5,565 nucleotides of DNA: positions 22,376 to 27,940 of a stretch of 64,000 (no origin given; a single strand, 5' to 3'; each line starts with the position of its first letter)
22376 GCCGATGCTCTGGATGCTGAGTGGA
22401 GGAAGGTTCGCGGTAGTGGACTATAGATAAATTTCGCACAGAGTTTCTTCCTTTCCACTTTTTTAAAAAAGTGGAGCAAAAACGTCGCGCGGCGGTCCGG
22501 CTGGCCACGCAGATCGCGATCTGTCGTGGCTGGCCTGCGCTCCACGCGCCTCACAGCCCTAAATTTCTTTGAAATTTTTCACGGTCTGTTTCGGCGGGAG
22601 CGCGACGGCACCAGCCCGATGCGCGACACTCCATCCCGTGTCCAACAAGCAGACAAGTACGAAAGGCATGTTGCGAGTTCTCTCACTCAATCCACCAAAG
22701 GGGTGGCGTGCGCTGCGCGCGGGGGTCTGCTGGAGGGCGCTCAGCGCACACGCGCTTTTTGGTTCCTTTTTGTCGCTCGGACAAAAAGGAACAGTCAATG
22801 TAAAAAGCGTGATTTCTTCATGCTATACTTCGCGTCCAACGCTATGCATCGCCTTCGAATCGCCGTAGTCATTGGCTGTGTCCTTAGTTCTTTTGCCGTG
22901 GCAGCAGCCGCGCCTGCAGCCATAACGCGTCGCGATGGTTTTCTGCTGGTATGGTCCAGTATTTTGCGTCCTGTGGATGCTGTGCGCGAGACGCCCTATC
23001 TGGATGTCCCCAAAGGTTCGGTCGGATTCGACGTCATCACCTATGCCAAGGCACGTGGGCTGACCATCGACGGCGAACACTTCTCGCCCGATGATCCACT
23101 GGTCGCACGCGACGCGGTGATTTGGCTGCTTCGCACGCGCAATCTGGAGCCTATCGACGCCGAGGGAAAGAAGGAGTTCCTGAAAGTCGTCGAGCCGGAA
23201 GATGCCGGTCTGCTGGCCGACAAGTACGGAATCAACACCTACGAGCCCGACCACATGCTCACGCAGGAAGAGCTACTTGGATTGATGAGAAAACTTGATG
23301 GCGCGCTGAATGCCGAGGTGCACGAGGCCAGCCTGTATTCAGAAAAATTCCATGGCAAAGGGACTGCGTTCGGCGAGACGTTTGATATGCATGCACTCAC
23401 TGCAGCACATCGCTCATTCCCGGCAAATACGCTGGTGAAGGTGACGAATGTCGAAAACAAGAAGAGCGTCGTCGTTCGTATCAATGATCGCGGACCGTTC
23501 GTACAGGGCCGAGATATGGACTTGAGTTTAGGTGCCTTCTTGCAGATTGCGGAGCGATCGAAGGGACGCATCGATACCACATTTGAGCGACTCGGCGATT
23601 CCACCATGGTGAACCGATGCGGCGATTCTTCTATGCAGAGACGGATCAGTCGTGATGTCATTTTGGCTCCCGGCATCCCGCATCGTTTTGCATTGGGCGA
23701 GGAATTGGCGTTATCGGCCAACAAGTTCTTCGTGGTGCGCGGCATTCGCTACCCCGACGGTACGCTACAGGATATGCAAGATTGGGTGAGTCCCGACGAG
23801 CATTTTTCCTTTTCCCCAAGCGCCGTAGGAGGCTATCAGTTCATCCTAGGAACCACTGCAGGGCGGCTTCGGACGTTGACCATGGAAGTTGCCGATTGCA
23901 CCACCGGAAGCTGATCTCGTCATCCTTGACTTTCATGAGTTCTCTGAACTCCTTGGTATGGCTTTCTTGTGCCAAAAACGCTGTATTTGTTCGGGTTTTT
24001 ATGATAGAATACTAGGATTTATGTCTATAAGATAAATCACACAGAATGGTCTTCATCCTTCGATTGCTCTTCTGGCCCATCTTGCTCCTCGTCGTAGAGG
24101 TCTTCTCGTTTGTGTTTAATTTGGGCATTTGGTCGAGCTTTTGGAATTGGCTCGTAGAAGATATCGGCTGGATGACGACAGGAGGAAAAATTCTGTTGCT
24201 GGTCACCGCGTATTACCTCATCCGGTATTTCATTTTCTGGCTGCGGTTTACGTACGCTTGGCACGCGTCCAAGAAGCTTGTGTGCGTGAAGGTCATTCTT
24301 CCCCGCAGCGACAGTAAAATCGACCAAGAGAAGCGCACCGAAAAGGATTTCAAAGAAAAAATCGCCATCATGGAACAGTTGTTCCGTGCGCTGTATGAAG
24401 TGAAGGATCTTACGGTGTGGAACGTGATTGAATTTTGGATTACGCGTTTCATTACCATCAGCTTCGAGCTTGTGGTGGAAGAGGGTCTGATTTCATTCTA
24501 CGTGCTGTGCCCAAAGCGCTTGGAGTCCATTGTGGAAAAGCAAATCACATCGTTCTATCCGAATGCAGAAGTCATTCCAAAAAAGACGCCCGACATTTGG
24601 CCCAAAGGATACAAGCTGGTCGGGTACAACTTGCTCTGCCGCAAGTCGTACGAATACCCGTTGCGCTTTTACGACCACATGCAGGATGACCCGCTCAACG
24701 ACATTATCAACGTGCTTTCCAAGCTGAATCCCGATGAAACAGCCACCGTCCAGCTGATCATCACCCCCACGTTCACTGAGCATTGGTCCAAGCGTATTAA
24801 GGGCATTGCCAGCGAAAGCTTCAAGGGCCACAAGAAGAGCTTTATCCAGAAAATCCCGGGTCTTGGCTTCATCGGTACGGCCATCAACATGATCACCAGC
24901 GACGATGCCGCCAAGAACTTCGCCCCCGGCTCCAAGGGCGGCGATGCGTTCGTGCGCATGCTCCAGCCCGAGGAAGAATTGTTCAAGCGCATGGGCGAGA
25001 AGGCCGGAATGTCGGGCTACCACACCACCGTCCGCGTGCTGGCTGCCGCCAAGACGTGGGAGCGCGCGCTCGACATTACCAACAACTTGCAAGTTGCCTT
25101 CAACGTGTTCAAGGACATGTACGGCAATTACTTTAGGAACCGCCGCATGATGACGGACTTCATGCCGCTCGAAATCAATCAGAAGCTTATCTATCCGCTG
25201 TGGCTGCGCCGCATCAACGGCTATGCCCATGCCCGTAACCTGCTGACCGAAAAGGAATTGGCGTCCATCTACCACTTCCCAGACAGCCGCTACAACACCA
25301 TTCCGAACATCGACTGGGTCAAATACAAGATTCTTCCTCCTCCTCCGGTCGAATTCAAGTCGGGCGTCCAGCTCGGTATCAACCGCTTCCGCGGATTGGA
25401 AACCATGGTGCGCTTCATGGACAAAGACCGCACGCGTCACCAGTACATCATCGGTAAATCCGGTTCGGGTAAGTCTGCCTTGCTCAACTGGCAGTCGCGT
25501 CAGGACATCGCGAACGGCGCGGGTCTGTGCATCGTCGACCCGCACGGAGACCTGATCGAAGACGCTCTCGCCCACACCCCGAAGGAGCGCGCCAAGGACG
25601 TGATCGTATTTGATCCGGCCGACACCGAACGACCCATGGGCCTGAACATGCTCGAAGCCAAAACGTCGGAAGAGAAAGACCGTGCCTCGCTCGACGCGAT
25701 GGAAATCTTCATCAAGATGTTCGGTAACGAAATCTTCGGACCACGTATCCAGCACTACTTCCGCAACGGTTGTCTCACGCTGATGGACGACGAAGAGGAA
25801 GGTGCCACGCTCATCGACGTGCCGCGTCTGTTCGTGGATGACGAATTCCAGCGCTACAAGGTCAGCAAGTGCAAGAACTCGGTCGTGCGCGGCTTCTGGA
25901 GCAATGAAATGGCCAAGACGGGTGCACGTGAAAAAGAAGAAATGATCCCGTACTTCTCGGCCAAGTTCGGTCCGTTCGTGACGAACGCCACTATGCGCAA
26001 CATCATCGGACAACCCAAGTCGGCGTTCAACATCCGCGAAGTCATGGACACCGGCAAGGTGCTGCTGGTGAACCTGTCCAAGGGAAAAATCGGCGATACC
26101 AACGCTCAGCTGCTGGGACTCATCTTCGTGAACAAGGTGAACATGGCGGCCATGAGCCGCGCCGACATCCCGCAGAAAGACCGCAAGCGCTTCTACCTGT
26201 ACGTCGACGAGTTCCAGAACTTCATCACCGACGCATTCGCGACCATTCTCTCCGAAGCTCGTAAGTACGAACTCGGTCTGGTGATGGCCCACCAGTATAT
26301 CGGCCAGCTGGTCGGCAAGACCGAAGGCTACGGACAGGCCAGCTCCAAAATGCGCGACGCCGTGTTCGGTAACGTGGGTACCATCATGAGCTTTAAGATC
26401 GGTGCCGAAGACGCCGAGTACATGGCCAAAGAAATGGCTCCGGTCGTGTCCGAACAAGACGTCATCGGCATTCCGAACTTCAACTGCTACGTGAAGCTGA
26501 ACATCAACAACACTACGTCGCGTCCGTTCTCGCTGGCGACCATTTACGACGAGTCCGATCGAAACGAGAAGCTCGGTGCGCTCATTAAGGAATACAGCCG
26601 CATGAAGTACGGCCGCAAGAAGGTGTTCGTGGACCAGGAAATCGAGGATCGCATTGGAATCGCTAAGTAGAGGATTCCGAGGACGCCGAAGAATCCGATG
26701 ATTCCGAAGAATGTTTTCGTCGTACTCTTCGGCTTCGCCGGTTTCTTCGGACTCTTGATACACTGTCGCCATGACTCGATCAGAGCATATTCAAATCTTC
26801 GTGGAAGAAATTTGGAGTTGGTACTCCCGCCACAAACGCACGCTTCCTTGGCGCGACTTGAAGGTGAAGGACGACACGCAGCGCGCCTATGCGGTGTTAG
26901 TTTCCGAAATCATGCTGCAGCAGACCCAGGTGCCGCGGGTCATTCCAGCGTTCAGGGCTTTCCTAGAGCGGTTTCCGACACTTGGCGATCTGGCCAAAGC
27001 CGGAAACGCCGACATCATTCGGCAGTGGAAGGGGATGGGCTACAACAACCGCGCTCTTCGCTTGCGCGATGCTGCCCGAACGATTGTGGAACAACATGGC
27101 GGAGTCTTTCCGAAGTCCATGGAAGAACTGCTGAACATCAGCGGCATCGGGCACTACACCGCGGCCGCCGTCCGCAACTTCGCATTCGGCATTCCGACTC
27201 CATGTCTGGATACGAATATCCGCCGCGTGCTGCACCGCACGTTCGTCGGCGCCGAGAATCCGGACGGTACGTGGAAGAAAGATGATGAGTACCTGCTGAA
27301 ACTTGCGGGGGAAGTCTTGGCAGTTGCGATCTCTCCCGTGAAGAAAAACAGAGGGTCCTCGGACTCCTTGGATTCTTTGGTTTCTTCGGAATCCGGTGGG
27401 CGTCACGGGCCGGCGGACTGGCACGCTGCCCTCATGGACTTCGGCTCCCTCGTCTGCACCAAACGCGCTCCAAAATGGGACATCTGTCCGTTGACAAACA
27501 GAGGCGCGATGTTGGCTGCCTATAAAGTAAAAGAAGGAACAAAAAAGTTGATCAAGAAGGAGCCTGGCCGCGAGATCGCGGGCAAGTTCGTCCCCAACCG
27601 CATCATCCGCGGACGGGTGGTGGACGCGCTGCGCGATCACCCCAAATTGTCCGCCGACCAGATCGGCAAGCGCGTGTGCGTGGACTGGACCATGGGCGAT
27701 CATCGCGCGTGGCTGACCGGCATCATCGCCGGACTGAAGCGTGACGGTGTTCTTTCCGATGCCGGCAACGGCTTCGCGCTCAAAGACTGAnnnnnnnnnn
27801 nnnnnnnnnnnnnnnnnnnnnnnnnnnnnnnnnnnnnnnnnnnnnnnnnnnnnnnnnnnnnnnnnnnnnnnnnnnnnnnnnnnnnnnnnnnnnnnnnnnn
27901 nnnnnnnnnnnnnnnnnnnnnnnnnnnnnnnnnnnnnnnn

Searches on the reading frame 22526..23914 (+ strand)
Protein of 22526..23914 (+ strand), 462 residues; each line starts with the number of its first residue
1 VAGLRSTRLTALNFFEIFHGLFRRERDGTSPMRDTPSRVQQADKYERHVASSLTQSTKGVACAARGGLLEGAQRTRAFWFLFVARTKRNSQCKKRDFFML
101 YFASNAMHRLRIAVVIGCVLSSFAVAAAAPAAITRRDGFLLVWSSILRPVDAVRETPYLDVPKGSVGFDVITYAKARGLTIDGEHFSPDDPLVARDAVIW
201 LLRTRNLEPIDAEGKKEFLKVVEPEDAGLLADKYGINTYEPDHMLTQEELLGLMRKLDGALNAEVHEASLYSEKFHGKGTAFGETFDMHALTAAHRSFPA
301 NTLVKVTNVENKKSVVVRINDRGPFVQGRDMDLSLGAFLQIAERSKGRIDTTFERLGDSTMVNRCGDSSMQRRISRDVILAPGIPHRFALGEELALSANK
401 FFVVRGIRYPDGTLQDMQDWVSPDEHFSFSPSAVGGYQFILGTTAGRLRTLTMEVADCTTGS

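Call 77: search_protein_families(library=pfam, proteins=[window:22526-23914:+], max_evalue=0.00001)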
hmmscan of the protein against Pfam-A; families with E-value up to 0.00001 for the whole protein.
window:22526-23914:+ (462 aa): 1 family
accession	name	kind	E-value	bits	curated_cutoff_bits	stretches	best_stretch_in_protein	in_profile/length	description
PF03330.24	DPBB_1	-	6.8e-21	74.7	28.8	1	267-350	5-80/83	Lytic transglycolase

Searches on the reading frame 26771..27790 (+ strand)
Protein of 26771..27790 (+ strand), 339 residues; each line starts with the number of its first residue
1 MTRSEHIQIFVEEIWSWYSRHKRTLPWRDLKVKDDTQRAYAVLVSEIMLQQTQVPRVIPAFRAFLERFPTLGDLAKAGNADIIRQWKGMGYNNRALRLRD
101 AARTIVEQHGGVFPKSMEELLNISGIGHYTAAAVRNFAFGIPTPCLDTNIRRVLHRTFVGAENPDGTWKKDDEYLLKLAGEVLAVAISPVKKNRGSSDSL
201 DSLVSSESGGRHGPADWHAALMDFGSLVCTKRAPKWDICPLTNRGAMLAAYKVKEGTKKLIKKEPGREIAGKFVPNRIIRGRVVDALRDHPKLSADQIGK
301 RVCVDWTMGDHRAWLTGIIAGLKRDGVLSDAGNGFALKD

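Call 16: search_protein_families(library=pfam, proteins=[window:26771-27790:+])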
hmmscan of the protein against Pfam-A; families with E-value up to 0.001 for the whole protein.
window:26771-27790:+ (339 aa): 2 families
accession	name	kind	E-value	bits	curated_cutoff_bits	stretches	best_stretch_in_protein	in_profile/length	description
PF00730.31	HhH-GPD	-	7.1e-18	65.4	26.2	1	44-163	1-92/108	HhH-GPD superfamily base excision DNA repair protein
PF00633.29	HHH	-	2.6e-06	27.4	24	1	109-137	2-30/30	Helix-hairpin-helix motif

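Call 42: find_homologous_proteins(query=window:26771-27790:+, max_evalue=1e-20)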
Query window:26771-27790:+ (339 aa): 2703 proteins with E <= 1e-20 among 7339 candidates; the best 120 are listed.
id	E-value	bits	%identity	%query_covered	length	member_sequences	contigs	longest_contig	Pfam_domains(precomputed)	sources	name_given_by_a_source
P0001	1.7e-205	700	90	100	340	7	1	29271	PF00730.32,PF00633.30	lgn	-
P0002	4.8e-179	613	81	98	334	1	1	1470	PF00730.32,PF00633.30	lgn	-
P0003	1.7e-161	555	71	100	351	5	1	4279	PF00730.32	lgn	-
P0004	1.0e-159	549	72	100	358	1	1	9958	PF00730.32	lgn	-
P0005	2.6e-134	466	59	100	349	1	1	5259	PF00730.32,PF00633.30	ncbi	-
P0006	6.3e-131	455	62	99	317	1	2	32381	PF00730.32,PF00633.30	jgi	jgi:A/G-specific adenine glycosylase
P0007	2.8e-130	452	59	99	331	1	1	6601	PF00730.32,PF00633.30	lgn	-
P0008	3.1e-128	446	59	99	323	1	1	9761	PF00730.32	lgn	-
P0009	5.3e-128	445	58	99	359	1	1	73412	PF00730.32,PF00633.30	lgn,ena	-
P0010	8.2e-128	444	60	100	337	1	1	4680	PF00730.32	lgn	-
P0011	1.1e-127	444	59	100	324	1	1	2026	PF00730.32,PF00633.30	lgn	-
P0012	2.4e-127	443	60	99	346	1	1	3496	PF00730.32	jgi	jgi:A/G-specific adenine glycosylase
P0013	1.3e-126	440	56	100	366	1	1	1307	PF00730.32,PF00633.30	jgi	jgi:A/G-specific adenine glycosylase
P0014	3.9e-126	439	59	99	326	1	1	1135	PF00730.32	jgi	-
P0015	5.6e-126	438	57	99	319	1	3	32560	PF00730.32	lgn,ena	-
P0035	6.0e-124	432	58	100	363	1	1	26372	PF00730.32,PF00633.30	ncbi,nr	ncbi:MAG: hypothetical protein PHW10_05265 [Candidatus Peribacteraceae bacterium]|nr:hypothetical pr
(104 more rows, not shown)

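Call 44: find_encoding_contigs(protein=P0004, flank=10000, max_places=2)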
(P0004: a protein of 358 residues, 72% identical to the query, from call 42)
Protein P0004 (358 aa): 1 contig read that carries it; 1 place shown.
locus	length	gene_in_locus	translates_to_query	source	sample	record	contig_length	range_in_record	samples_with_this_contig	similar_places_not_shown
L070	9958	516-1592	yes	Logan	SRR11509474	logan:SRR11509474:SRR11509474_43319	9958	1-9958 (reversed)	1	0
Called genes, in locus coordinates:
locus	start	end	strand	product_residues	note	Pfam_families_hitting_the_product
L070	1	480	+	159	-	?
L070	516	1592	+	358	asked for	PF00730:HhH-GPD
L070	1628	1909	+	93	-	PF02575:YbaB_DNA_bd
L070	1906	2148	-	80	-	-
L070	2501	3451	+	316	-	PF02618:YceG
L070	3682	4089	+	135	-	-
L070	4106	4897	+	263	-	-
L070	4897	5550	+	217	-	PF18306:LDcluster4, PF03641:Lysine_decarbox (weak)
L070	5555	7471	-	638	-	PF13424:TPR_12, PF00515:TPR_1 (weak), PF13414:TPR_11 (weak), PF13432:TPR_16, PF14559:TPR_19, PF25063:ARM_TT21_C, PF23914:TPR_CcmH_CycH, PF14559:TPR_19, +17 more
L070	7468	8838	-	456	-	PF00005:ABC_tran (faint), PF01926:MMR_HSR1, PF02421:FeoB_N, PF03193:RsgA_GTPase (weak), PF00009:GTP_EFTU, PF02421:FeoB_N, PF01926:MMR_HSR1, PF14714:KH_dom-like, +9 more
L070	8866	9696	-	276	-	-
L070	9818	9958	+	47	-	?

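Call 45: find_encoding_contigs(protein=P0009, flank=10000, max_places=2)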
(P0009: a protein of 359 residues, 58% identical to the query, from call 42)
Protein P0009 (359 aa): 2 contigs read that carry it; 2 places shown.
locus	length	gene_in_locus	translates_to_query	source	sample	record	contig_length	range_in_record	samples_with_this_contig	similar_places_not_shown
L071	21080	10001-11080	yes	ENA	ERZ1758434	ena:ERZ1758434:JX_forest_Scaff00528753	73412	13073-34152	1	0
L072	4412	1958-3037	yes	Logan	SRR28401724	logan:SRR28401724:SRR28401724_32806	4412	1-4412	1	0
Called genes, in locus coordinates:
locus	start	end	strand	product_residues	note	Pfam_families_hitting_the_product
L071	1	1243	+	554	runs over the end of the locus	PF00343:Phosphorylase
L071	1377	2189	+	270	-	PF00809:Pterin_bind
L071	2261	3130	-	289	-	PF18895:T4SS_pilin (weak)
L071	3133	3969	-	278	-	PF18895:T4SS_pilin (weak)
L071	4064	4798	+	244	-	PF01027:Bax1-I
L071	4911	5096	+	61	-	-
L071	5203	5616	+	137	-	PF01029:NusB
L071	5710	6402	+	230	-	PF14622:Ribonucleas_3_3, PF00636:Ribonuclease_3, PF00035:dsrm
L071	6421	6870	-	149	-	PF00338:Ribosomal_S10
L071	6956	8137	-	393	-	PF00009:GTP_EFTU, PF03144:GTP_EFTU_D2, PF03143:GTP_EFTU_D3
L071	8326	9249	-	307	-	-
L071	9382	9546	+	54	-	-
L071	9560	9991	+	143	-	-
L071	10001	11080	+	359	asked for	PF00730:HhH-GPD, PF00633:HHH (weak)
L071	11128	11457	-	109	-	-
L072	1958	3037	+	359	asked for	PF00730:HhH-GPD, PF00633:HHH (weak)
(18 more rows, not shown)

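Call 46: find_encoding_contigs(protein=P0035, flank=10000, max_places=2)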
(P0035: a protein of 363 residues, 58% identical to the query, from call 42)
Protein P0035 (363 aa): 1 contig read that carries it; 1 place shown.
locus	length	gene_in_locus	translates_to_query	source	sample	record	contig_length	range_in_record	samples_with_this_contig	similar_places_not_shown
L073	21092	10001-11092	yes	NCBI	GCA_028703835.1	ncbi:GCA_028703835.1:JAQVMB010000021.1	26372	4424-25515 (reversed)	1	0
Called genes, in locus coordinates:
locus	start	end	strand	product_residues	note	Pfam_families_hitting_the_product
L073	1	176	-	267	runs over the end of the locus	PF18895:T4SS_pilin (faint)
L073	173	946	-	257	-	PF18895:T4SS_pilin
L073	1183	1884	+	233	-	PF01027:Bax1-I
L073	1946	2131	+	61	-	-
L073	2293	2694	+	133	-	PF01029:NusB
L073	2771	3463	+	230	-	PF14622:Ribonucleas_3_3, PF00636:Ribonuclease_3, PF00035:dsrm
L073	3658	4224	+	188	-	PF01613:Flavin_Reduct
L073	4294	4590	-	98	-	PF00338:Ribosomal_S10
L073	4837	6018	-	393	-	PF00009:GTP_EFTU, PF03144:GTP_EFTU_D2, PF03143:GTP_EFTU_D3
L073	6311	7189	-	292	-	-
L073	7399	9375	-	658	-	PF00664:ABC_membrane, PF00005:ABC_tran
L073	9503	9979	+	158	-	-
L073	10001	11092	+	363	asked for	PF00730:HhH-GPD, PF00633:HHH (weak)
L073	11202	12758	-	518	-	PF12072:RNase_Y_N, PF00013:KH_1 (faint), PF01966:HD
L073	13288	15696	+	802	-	PF00932:LTD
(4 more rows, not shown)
